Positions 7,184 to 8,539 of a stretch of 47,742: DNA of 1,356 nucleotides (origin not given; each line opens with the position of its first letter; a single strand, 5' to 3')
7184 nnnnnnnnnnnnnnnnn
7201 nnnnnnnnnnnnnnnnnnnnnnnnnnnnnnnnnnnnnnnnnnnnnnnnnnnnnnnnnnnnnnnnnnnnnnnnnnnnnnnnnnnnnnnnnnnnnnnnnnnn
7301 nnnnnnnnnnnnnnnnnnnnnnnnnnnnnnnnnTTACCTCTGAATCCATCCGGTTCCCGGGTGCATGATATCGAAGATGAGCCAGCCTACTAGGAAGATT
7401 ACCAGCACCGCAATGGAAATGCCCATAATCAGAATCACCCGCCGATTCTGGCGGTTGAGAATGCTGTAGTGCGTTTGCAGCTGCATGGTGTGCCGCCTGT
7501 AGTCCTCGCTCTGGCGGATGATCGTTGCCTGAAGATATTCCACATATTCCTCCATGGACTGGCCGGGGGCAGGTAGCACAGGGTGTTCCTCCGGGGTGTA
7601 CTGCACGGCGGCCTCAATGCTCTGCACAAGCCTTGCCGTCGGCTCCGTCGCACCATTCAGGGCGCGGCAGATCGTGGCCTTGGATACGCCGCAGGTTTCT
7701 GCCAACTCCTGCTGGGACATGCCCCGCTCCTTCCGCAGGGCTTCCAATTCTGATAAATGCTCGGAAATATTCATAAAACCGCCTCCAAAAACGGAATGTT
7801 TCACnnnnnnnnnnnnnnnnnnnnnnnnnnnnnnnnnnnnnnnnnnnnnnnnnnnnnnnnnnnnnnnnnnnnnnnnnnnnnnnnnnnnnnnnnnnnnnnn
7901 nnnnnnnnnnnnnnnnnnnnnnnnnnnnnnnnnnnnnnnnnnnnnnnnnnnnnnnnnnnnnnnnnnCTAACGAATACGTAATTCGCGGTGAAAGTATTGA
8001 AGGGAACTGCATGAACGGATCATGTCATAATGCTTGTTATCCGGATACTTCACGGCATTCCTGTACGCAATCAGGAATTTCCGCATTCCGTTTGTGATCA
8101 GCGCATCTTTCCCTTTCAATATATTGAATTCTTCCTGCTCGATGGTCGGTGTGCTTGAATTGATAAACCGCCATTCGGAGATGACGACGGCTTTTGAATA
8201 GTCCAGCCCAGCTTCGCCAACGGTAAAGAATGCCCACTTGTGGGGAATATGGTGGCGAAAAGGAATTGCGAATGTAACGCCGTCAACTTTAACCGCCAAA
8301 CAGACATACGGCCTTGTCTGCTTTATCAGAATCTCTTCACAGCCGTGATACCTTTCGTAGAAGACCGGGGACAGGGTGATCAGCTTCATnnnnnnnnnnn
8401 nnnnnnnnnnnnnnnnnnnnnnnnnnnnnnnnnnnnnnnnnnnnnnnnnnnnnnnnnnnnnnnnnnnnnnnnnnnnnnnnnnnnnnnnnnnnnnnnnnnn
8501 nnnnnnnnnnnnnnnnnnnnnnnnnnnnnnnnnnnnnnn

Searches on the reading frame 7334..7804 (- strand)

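Call 3: search_protein_families(library=pfam, proteins=[window:7334-7804:-], max_evalue=1)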
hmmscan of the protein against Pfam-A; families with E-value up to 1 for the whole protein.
window:7334-7804:- (156 aa): 36 families (the best 25 are shown)
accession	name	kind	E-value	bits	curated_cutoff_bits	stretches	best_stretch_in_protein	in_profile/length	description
PF01381.28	HTH_3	-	7.2e-12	45.6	23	1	20-73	1-54/55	Helix-turn-helix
PF13560.12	HTH_31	-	1.2e-08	35.5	27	1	19-74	5-61/64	Helix-turn-helix domain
PF25213.1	HVO_A0261_N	-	4.4e-05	23.7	35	1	12-55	9-51/86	HVO_A0261 N-terminal domain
PF13384.12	HTH_23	-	0.00015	21.9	24.6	1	23-50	11-39/50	Homeodomain-like domain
PF13412.12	HTH_24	-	0.00016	21.6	21.9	1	20-45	9-34/48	Winged helix-turn-helix DNA-binding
PF12802.13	MarR_2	-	0.00024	21.6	27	1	20-51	11-43/61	MarR family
PF13443.12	HTH_26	-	0.00025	21.7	22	1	20-58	2-41/63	Cro/C1-type HTH DNA-binding domain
PF08220.18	HTH_DeoR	-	0.00048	20.3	21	1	20-51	6-37/57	DeoR-like helix-turn-helix domain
PF00356.27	LacI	-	0.00098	19.3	27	1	32-68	3-39/46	Bacterial regulatory proteins, lacI family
PF08279.18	HTH_11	-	0.0016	18.7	25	1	20-49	6-36/55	HTH domain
PF12844.13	HTH_19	-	0.0019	18.5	30.2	1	20-56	4-40/64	Helix-turn-helix domain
PF13936.12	HTH_38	-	0.002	18.3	27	1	20-47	13-39/44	Helix-turn-helix domain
PF09339.16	HTH_IclR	-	0.0027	17.9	22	1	20-50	9-40/52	IclR helix-turn-helix domain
PF04545.22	Sigma70_r4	-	0.0027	17.6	24.1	1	23-50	15-42/50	Sigma-70, region 4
PF13545.12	HTH_Crp_2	-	0.0028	18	27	1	27-50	21-44/70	Crp-like helix-turn-helix domain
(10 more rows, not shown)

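Call 4: search_protein_families(library=ncbifam, proteins=[window:7334-7804:-], max_evalue=1)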
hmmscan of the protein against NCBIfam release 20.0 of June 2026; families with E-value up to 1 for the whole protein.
window:7334-7804:- (156 aa): 39 families (the best 25 are shown)
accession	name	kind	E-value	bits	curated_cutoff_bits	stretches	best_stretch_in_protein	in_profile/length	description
NF041951.1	phage_RstR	subfamily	8.2e-07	29.3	80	1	19-66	6-53/108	RstR family transcriptional repressor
TIGR03070.1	couple_hipB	subfamily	8.7e-06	25.6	71.65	1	20-47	7-34/58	type II toxin-antitoxin system Y4mF family antitoxin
NF003257.0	PRK04217.1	equivalog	6.6e-05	23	115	1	16-60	44-90/110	hypothetical protein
NF010465.0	PRK13890.1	equivalog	0.00014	21.9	96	1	22-68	12-58/121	conjugal transfer protein TrbA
NF033546.1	transpos_IS21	equivalog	0.0004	20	160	1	24-119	4-82/294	IS21 family transposase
TIGR00270.2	TIGR00270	equivalog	0.0005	19.9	110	1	22-67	82-127/159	multiprotein bridging factor aMBF1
TIGR03830.1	CxxCG_CxxCG_HTH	subfamily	0.00052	19.8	61.8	1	18-63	68-113/127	type II TA system antitoxin MqsA family protein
TIGR03879.1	near_KaiC_dom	domain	0.00053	20.4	65.1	1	22-61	29-68/91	probable regulatory domain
NF006015.0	PRK08154.1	subfamily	0.00066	18.9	204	1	20-126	35-142/314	anaerobic benzoate catabolism transcriptional regulator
NF003162.0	PRK04140.1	equivalog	0.00082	18.5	263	1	7-64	120-175/317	transcriptional regulator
TIGR02937.1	sigma70-ECF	superfamily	0.0014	18.3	42.9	1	19-52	124-157/165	sigma-70 family RNA polymerase sigma factor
NF007257.0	PRK09706.1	subfamily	0.0042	16.9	101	1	20-71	10-61/135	transcriptional repressor DicA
NF038310.1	lysogeny_AimR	equivalog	0.005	15.9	70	1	25-54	6-35/365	AimR family lysis-lysogeny pheromone receptor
TIGR02607.1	antidote_HigA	equivalog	0.0066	16.3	47.7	1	27-71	19-63/81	HigA family addiction module antitoxin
NF007408.0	PRK09943.1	equivalog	0.0066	16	211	1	19-61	11-53/185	HTH-type transcriptional regulator PuuR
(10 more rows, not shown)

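Call 5: search_protein_families(library=padloc, proteins=[window:7334-7804:-], max_evalue=1)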
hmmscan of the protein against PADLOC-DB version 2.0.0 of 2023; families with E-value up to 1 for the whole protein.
window:7334-7804:- (156 aa): 25 families
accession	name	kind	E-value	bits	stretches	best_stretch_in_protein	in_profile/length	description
PDLC03946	RmrA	-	4.9e-07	26.8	1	20-76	7-62/357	-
PDLC02926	HTH_VI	-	1.8e-06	26.1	1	20-65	6-51/92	-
PDLC03949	RmrA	-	4.9e-05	20.4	1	19-71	6-58/363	-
PDLC03951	RmrA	-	7.2e-05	19.9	1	19-74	12-66/400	-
PDLC03947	RmrA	-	8.4e-05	19.5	1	20-99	16-93/383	-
PDLC03948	RmrA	-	0.00031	17.7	1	20-72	13-64/397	-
PDLC04142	capH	-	0.00039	19.4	1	20-71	11-62/103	capH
PDLC03944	RmrA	-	0.00058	17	1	20-69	11-60/384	-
PDLC03952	RmrA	-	0.002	15.1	1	20-68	27-75/395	-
PDLC04133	mad1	-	0.0021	16.3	1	25-48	2-25/60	mads_1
PDLC04775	PDC-M69A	-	0.0023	16.4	1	24-66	16-58/113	-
PDLC03954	RmrA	-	0.0024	14.8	1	19-70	14-65/380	-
PDLC03955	RmrA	-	0.0035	14.6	1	20-68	25-73/371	-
PDLC04760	PDC-M64C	-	0.004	15.5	1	21-67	32-78/93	-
PDLC01766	Cas3c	-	0.0046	13.2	1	13-55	6-46/1009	-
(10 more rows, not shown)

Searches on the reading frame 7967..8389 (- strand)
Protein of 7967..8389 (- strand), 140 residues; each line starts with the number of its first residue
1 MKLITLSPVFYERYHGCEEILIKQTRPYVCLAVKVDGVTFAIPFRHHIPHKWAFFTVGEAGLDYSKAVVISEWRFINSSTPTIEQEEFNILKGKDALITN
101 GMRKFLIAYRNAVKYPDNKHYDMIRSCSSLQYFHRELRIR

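Call 3: search_protein_families(library=pfam, proteins=[window:7967-8389:-], max_evalue=1)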
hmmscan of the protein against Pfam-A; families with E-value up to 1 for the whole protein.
window:7967-8389:- (140 aa): 0 families

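Call 4: search_protein_families(library=ncbifam, proteins=[window:7967-8389:-], max_evalue=1)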
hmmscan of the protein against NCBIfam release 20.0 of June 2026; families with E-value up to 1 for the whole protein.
window:7967-8389:- (140 aa): 1 family
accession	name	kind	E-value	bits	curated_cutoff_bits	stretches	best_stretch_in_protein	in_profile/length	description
NF047358.1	TenpIN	equivalog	4.4e-36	124.2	90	1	6-137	1-141/141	type III toxin-antitoxin system TenpIN family toxin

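Call 5: search_protein_families(library=padloc, proteins=[window:7967-8389:-], max_evalue=1)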
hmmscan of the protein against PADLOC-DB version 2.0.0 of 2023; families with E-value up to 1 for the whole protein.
window:7967-8389:- (140 aa): 0 families

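Call 62: search_protein_families(library=phrogs, proteins=[window:7967-8389:-], max_evalue=0.00001)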
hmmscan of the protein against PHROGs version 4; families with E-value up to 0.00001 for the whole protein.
window:7967-8389:- (140 aa): 1 family
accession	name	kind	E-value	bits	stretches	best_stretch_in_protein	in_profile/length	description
phrog_8049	-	unknown function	5.2e-26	92.4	1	1-139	1-150/158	-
